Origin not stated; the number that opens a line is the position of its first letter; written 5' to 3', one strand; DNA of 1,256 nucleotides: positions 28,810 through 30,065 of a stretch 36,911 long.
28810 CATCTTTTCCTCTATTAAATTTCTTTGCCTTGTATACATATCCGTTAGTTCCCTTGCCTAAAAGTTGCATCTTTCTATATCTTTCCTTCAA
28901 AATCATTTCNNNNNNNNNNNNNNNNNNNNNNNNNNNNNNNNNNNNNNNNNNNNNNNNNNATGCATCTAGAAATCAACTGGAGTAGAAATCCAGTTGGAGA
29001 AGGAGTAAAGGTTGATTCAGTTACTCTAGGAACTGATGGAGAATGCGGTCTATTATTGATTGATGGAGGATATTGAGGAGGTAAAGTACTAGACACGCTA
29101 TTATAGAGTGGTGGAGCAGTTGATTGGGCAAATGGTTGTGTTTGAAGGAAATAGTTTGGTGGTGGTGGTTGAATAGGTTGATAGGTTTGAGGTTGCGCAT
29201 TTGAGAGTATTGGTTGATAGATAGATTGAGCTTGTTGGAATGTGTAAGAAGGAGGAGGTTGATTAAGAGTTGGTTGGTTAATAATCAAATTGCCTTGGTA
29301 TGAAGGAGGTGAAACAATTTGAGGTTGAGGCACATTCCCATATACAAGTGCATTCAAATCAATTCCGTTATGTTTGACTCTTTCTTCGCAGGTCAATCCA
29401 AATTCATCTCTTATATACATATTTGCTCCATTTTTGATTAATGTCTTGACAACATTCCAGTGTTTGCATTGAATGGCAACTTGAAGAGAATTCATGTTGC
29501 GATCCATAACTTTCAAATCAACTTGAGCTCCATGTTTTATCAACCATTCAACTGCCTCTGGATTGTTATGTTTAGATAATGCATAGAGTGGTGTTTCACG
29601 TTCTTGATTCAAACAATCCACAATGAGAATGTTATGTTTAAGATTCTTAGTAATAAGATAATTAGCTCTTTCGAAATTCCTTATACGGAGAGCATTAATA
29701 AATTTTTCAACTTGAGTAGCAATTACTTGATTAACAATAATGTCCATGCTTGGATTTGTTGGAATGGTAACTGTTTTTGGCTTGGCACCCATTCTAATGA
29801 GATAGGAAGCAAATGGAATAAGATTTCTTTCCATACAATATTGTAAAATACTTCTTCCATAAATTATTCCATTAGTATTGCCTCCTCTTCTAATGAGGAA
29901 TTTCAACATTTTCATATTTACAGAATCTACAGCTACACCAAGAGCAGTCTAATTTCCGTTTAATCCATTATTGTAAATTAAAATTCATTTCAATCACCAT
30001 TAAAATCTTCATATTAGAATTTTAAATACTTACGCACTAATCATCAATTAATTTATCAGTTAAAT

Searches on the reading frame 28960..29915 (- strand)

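Call 6: search_protein_families(library=pfam, proteins=[window:28960-29915:-], max_evalue=0.01)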
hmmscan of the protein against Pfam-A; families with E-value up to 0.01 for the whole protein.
window:28960-29915:- (318 aa): 5 families
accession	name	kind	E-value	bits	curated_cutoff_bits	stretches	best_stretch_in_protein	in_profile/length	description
PF12796.13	Ank_2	-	4.7e-15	56.4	27.3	1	84-170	13-90/90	Ankyrin repeats (3 copies)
PF00023.36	Ank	-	2.9e-12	46.5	21.1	2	107-134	3-30/33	Ankyrin repeat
PF13857.12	Ank_5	-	2e-10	41.2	27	2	99-135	9-45/56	Ankyrin repeats (many copies)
PF13606.12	Ank_3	-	3.6e-10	39.5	22.3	1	107-133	3-29/30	Ankyrin repeat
PF13637.12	Ank_4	-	7.4e-08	32.9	22.7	1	111-160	2-50/50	Ankyrin repeats (many copies)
